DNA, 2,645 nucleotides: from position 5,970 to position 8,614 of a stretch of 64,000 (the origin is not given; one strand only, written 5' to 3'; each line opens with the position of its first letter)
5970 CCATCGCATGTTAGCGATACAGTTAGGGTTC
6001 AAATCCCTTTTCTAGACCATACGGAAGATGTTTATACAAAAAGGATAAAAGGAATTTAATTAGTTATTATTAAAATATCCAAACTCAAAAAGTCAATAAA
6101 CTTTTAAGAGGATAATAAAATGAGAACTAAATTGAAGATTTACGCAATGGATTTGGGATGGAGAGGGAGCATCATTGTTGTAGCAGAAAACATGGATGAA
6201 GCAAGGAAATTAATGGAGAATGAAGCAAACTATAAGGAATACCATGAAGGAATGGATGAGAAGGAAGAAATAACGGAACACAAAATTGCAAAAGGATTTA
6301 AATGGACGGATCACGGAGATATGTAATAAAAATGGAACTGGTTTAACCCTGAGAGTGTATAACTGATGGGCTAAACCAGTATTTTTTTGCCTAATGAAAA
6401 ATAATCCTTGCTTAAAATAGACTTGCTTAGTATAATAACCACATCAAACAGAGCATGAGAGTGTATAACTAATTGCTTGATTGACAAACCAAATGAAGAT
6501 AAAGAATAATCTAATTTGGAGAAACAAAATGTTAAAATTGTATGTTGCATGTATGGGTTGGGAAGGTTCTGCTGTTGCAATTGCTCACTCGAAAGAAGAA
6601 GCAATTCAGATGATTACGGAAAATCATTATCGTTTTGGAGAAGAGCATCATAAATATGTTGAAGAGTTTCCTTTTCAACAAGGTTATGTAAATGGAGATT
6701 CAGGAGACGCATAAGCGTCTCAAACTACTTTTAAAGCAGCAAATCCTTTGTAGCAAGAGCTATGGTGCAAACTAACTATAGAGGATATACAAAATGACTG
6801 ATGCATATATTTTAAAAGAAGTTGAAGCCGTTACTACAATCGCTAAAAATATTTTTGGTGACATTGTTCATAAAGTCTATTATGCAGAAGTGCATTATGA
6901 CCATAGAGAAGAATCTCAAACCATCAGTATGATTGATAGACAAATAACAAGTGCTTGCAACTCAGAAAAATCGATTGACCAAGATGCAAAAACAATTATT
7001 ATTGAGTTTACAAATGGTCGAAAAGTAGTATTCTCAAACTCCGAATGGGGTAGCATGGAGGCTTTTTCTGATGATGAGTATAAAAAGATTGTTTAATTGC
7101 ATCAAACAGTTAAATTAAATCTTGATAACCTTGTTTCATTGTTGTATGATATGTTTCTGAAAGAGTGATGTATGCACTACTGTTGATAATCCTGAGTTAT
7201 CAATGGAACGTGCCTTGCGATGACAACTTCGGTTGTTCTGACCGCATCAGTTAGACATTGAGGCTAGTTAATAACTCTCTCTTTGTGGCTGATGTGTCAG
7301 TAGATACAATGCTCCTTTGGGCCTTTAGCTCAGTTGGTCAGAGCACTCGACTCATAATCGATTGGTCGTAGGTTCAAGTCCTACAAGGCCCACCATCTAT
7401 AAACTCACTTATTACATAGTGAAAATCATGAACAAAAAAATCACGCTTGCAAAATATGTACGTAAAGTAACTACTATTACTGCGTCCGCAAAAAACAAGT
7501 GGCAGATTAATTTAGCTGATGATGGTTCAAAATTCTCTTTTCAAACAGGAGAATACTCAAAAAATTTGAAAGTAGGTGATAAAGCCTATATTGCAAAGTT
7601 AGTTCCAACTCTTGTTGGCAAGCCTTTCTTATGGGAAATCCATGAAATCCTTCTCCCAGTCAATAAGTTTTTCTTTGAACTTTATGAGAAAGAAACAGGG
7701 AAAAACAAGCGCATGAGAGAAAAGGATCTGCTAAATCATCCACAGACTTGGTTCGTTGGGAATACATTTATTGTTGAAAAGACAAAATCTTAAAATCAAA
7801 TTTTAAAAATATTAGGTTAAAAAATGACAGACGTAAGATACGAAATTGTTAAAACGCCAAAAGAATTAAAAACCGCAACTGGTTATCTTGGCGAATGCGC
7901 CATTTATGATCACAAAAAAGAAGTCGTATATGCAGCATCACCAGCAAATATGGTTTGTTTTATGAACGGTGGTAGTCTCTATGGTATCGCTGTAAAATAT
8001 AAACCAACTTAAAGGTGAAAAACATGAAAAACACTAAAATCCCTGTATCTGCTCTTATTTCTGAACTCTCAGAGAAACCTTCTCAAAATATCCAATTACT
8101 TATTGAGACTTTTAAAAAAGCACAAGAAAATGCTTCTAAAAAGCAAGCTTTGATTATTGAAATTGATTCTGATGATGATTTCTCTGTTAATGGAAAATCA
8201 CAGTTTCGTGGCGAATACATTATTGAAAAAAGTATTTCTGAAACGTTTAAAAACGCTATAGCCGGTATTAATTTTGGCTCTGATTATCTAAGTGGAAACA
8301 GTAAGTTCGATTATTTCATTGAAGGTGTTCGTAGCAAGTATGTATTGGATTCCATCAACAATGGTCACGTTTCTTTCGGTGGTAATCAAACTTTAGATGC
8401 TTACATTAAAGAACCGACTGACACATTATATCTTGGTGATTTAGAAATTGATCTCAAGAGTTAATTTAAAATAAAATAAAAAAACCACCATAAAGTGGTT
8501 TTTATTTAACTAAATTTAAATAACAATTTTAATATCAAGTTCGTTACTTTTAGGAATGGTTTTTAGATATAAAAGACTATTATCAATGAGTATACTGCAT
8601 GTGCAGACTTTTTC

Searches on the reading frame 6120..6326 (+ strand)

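Call 62: search_protein_families(library=pfam, proteins=[window:6120-6326:+], max_evalue=1)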
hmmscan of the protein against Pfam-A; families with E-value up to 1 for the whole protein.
window:6120-6326:+ (68 aa): 0 families

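Call 93: search_protein_families(library=phrogs, proteins=[window:6120-6326:+], max_evalue=0.1)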
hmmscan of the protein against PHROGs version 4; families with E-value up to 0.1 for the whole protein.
window:6120-6326:+ (68 aa): 1 family
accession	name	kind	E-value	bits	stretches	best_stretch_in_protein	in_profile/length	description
phrog_5444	-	unknown function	0.087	14.7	1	17-51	19-52/82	-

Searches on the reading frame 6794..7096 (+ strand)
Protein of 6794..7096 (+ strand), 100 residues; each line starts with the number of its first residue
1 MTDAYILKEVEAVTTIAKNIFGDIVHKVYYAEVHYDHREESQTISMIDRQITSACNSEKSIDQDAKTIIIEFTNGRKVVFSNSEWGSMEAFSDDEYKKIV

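Call 62: search_protein_families(library=pfam, proteins=[window:6794-7096:+], max_evalue=1)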
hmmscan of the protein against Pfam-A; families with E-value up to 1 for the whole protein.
window:6794-7096:+ (100 aa): 0 families

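Call 93: search_protein_families(library=phrogs, proteins=[window:6794-7096:+], max_evalue=0.1)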
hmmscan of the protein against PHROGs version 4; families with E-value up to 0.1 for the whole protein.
window:6794-7096:+ (100 aa): 4 families
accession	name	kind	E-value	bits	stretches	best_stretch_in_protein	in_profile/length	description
phrog_17270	-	unknown function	0.011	17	1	16-98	31-103/106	-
phrog_26698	-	unknown function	0.022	16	1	57-88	58-89/93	-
phrog_1534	-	unknown function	0.023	15.7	1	38-98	19-78/108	-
phrog_37821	-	unknown function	0.061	14.4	1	8-67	80-139/168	-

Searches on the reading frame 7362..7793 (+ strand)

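Call 62: search_protein_families(library=pfam, proteins=[window:7362-7793:+], max_evalue=1)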
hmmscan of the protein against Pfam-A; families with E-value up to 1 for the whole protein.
window:7362-7793:+ (143 aa): 1 family
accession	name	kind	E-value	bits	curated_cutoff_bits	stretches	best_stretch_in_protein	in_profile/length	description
PF23860.1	Ribophorin_II_3rd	-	0.0052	17.2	23.4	1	40-75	79-114/128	Ribophorin II third domain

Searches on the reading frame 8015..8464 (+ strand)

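Call 62: search_protein_families(library=pfam, proteins=[window:8015-8464:+], max_evalue=1)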
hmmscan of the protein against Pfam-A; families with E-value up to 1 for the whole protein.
window:8015-8464:+ (149 aa): 1 family
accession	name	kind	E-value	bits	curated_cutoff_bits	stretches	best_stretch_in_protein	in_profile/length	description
PF03150.19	CCP_MauG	-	0.04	15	25.6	1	31-104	80-146/149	Di-haem cytochrome c peroxidase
